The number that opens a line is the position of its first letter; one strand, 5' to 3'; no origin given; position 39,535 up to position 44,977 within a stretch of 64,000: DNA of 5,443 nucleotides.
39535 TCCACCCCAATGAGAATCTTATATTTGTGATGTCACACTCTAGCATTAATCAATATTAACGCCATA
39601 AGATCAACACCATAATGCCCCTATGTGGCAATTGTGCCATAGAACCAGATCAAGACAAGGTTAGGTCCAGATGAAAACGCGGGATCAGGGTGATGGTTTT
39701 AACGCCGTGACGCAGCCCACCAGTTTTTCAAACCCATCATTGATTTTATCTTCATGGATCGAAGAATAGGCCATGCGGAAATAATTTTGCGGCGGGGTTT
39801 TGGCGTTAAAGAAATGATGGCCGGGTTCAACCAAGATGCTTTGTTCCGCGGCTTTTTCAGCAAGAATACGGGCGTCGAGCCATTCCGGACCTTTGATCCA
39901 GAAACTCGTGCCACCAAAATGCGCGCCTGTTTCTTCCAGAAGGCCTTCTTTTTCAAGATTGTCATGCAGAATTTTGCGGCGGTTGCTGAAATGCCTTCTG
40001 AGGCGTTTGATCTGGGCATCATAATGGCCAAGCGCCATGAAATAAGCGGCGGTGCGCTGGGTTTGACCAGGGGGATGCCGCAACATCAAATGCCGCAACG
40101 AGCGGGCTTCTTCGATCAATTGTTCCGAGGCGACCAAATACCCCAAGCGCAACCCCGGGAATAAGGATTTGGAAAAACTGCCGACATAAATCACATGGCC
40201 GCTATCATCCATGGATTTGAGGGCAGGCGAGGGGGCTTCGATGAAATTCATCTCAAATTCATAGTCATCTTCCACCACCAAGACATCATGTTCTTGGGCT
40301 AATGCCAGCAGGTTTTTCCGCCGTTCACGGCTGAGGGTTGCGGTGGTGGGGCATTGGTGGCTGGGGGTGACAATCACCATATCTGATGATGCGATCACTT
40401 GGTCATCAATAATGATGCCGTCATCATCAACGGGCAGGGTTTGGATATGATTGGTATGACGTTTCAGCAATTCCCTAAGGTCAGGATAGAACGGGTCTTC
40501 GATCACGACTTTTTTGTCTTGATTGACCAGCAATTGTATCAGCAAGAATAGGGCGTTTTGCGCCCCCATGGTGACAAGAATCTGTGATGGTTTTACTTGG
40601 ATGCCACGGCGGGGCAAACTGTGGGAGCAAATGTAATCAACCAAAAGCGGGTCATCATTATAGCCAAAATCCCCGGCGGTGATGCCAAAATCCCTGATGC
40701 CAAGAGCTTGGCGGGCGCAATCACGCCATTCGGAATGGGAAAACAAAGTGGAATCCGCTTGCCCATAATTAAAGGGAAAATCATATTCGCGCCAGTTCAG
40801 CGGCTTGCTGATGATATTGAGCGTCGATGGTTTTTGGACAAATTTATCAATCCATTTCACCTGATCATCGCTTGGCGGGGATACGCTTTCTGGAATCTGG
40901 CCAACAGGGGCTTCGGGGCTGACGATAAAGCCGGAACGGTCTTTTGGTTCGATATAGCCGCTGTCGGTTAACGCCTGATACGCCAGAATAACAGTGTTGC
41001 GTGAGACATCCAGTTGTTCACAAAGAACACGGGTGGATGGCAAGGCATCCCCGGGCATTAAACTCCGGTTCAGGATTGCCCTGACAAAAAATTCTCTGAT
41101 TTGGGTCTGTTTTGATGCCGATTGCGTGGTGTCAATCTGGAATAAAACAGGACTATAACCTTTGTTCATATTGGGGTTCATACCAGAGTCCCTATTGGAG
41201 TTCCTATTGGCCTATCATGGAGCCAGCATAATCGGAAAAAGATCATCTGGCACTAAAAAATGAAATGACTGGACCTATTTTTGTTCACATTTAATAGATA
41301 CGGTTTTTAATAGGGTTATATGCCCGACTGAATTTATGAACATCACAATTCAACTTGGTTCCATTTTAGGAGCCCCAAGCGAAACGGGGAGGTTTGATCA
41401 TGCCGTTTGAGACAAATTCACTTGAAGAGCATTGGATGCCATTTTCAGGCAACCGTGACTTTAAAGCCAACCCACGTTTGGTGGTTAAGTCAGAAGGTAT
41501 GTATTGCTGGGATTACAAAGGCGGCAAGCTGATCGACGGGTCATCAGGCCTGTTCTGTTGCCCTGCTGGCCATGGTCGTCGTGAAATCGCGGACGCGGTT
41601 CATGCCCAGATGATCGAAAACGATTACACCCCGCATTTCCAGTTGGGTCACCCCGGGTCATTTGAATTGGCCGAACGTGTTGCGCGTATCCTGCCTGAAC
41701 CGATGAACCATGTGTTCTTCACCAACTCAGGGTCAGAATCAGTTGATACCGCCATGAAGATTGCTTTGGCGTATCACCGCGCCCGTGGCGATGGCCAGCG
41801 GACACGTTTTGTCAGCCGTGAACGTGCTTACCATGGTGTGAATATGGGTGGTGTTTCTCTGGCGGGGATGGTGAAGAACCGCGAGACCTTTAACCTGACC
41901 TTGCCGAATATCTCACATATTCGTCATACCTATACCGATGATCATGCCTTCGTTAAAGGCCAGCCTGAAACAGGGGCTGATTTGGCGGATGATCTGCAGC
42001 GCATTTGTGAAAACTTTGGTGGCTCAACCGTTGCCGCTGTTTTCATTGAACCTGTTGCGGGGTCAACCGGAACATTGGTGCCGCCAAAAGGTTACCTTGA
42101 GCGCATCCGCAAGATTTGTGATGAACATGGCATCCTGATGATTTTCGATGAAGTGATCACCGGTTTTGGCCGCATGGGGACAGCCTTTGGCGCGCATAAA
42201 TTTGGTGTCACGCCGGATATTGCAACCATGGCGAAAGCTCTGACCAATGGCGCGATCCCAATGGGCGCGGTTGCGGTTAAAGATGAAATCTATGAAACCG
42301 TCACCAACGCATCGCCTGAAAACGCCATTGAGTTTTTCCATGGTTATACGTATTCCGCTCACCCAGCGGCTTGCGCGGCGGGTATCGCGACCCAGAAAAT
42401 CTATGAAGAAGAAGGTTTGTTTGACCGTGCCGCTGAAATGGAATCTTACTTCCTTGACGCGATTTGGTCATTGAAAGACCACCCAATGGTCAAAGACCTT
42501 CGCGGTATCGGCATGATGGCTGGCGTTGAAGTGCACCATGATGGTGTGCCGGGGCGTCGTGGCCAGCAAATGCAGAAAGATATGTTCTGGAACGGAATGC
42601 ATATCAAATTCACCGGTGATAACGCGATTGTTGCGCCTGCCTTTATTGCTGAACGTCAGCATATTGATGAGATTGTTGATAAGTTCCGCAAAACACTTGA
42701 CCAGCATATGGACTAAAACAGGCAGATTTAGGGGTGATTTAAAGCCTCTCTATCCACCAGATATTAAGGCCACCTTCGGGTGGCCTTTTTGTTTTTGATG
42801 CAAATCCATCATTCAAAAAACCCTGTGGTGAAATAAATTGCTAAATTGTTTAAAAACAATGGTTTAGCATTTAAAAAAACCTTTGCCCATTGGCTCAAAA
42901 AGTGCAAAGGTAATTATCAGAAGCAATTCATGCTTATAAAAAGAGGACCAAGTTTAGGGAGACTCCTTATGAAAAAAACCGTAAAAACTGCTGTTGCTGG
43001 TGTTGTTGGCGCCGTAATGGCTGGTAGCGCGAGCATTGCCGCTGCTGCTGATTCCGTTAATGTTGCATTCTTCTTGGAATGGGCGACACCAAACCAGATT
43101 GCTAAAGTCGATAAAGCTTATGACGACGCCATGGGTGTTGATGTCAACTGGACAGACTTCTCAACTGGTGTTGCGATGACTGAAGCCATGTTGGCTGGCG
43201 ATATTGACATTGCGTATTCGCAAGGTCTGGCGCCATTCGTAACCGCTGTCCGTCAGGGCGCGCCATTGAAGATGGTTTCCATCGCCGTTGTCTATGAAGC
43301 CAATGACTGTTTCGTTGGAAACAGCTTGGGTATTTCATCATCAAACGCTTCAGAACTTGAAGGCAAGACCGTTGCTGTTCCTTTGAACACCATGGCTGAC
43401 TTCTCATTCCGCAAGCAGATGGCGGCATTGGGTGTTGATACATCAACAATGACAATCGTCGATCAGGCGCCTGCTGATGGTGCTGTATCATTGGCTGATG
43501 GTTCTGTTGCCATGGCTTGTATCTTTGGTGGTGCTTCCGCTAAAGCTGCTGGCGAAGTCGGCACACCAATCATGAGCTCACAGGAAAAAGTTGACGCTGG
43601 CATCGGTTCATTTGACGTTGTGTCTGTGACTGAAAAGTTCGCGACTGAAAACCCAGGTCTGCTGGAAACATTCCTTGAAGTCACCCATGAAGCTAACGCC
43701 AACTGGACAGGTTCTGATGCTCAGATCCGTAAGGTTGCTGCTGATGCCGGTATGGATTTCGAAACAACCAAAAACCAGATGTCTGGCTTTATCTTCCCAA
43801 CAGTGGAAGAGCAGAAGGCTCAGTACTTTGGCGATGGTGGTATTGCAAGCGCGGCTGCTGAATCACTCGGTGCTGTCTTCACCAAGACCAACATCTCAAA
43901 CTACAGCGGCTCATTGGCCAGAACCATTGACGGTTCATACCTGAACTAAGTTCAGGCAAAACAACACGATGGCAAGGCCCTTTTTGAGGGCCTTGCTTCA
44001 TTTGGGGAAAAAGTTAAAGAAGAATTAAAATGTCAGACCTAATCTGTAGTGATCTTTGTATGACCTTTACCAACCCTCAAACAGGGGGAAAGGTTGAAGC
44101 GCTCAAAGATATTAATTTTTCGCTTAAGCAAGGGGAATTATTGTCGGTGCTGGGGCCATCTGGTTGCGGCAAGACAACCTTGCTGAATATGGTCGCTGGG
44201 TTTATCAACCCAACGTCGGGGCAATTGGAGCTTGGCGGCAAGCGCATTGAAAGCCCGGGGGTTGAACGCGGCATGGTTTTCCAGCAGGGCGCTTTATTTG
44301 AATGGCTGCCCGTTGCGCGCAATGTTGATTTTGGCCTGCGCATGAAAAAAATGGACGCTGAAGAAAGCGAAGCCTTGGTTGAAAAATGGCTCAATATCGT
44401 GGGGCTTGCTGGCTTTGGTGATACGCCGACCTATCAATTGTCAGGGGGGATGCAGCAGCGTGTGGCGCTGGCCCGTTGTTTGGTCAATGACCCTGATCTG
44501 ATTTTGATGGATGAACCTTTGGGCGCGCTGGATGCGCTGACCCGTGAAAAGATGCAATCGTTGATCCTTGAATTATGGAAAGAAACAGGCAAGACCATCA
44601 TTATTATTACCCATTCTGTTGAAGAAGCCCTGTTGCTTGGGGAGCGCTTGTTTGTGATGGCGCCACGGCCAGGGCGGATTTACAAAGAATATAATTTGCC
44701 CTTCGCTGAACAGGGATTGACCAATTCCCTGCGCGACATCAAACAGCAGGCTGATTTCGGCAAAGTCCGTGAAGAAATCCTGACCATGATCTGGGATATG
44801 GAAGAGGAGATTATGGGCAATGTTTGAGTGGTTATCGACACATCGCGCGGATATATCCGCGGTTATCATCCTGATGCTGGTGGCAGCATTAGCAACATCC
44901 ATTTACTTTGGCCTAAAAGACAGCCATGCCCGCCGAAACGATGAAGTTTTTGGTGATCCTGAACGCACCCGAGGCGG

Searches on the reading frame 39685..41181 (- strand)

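Call 17: search_protein_families(library=pfam, proteins=[window:39685-41181:-], max_evalue=0.00001)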
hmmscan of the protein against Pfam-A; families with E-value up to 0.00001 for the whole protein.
window:39685-41181:- (498 aa): 2 families
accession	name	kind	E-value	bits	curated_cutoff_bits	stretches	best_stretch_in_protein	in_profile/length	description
PF00155.27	Aminotran_1_2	-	4e-23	82.6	19.7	1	192-480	59-354/361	Aminotransferase class I and II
PF00392.27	GntR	-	4.6e-11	42.6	27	1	27-87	4-64/64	Bacterial regulatory proteins, gntR family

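Call 89: search_protein_families(library=ncbifam, proteins=[window:39685-41181:-], max_evalue=1e-10)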
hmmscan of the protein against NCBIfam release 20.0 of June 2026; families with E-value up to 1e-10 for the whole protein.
window:39685-41181:- (498 aa): 43 families (the best 25 are shown)
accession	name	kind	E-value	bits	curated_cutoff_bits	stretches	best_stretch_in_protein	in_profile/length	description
NF052282.1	PLP_TF_PdxR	equivalog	2.9e-106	356.2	320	1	26-487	4-447/448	MocR-like pyridoxine biosynthesis transcription factor PdxR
NF052281.1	rhizopine_MocR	equivalog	1.1e-73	248.5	650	1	13-487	8-475/479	rhizopine catabolism transcriptional regulator MocR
NF052285.1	GABA_TF_GabR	exception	8.2e-64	216.1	600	1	27-412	3-371/456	MocR-like transcriptional regulator GabR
NF052290.2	MocR_like_YczR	exception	4e-53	180.8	487.4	1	190-478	155-446/458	MocR-like transcription factor YczR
NF052286.1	ecto_TF_EhuR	exception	3.7e-47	160.9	480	1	189-491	149-449/458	MocR-like ectoine utilization transcription factor EhuR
TIGR04461.1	endura_MppQ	equivalog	1.4e-36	126.4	540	1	153-473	33-362/392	enduracididine biosynthesis enzyme MppQ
NF041364.1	GntC_guanitoxin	equivalog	1.3e-34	119.7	415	1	191-487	53-353/356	guanitoxin biosynthesis PLP-dependent (S)-gamma-hydroxy-L-arginine cyclodehydratase GntC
NF012025.0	PRK15481.1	equivalog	2.7e-28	98.8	573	1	198-481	142-420/432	MocR-like B6 salvage transcription factor PtsJ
NF005732.0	PRK07550.1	equivalog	5.8e-27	94.7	366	1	180-487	75-384/389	aminotransferase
NF004770.0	PRK06108.1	subfamily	1e-24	87.1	422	1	191-491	89-392/396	pyridoxal phosphate-dependent aminotransferase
NF004975.0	PRK06348.1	equivalog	1.2e-23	83.7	549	1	177-487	68-379/384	pyridoxal phosphate-dependent aminotransferase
NF006514.0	PRK08960.1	equivalog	2.5e-22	79.3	554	1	180-487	74-381/388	pyridoxal phosphate-dependent aminotransferase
TIGR03947.1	viomycin_VioD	equivalog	1e-20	73.9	390.9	1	193-486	64-354/359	capreomycidine synthase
NF005305.0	PRK06836.1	equivalog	1.7e-20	73.6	376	1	191-486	91-386/396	pyridoxal phosphate-dependent aminotransferase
TIGR03537.1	DapC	equivalog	5.9e-20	71.5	453.6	1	190-474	51-335/350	succinyldiaminopimelate transaminase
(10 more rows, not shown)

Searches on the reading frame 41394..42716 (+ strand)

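Call 17: search_protein_families(library=pfam, proteins=[window:41394-42716:+], max_evalue=0.00001)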
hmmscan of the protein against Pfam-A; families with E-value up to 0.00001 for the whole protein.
window:41394-42716:+ (440 aa): 1 family
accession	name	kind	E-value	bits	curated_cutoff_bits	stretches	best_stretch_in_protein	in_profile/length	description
PF00202.27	Aminotran_3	-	1e-85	288.3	30.5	1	27-435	10-403/403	Aminotransferase class-III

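Call 89: search_protein_families(library=ncbifam, proteins=[window:41394-42716:+], max_evalue=1e-10)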
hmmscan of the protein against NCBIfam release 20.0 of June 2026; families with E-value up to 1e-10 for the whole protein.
window:41394-42716:+ (440 aa): 69 families (the best 25 are shown)
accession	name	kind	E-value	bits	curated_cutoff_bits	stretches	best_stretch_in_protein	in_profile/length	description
NF052567.1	OmAmTferAptACaul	equivalog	1.8e-186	620.1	500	1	10-437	2-430/431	omega-aminotransferase AptA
NF005682.0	PRK07480.1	subfamily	8.5e-117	390.6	510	1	9-438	17-452/459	aminotransferase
NF005102.0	PRK06541.1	equivalog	2.8e-114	382.2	574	1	10-438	17-456/460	aspartate aminotransferase family protein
NF004767.0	PRK06105.1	subfamily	1.5e-104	350.1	517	1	24-438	28-450/460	aminotransferase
NF005683.0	PRK07481.1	subfamily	7.9e-103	344.8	575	1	9-437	10-449/453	hypothetical protein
NF005447.0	PRK07036.1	equivalog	8.5e-101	337.9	618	1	24-438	32-455/468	aminotransferase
NF004625.0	PRK05965.1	subfamily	2.4e-96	323.3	729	1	27-439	29-449/460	hypothetical protein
TIGR00508.1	bioA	equivalog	5.6e-95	318.4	405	1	14-435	2-418/419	adenosylmethionine--8-amino-7-oxononanoate transaminase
NF005812.0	PRK07678.1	subfamily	6.2e-90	302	488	1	22-383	24-383/451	aminotransferase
NF005684.0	PRK07482.1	subfamily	1.3e-87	294.3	687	1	24-438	30-455/464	hypothetical protein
NF005685.0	PRK07483.1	equivalog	2.3e-85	287.1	485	1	21-438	7-438/444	aspartate aminotransferase family protein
NF005375.0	PRK06917.1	equivalog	1.2e-83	281.3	535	1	29-439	17-440/448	aspartate aminotransferase family protein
NF004624.0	PRK05964.1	equivalog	3.8e-82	276.1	494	1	8-437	9-424/427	adenosylmethionine--8-amino-7-oxononanoate transaminase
NF009068.0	PRK12403.1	equivalog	2e-77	261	817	1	25-437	35-452/460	aspartate aminotransferase family protein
NF004718.0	PRK06062.1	subfamily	1.1e-75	254.9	472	1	23-385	35-386/454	hypothetical protein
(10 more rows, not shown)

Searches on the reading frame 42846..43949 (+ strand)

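Call 17: search_protein_families(library=pfam, proteins=[window:42846-43949:+], max_evalue=0.00001)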
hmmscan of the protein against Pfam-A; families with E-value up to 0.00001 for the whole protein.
window:42846-43949:+ (367 aa): 2 families
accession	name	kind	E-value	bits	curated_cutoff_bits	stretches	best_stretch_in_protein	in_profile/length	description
PF09084.16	NMT1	-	3.7e-09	37.3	20.5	1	90-283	13-205/216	NMT1/THI5 like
PF13379.11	NMT1_2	-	5e-07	30.2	24.7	1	70-298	7-248/252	NMT1-like family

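Call 89: search_protein_families(library=ncbifam, proteins=[window:42846-43949:+], max_evalue=1e-10)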
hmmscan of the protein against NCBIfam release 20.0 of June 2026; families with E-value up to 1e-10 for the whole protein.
window:42846-43949:+ (367 aa): 3 families
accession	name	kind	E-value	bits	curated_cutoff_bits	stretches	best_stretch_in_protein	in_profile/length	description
TIGR01729.1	taurine_ABC_bnd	equivalog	4.3e-25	88.7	304.25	1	78-340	7-273/300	taurine ABC transporter substrate-binding protein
TIGR01728.1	SsuA_fam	subfamily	1.1e-23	83.8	163.5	1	85-320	16-250/290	aliphatic sulfonate ABC transporter substrate-binding protein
NF008553.0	PRK11480.1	equivalog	7.2e-17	61.5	490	1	56-326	8-281/320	taurine ABC transporter substrate-binding protein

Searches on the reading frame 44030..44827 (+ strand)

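Call 17: search_protein_families(library=pfam, proteins=[window:44030-44827:+], max_evalue=0.00001)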
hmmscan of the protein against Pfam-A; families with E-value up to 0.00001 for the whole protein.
window:44030-44827:+ (265 aa): 1 family
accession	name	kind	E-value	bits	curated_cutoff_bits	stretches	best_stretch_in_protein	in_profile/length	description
PF00005.33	ABC_tran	-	5e-34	118.3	25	1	25-164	1-136/137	ABC transporter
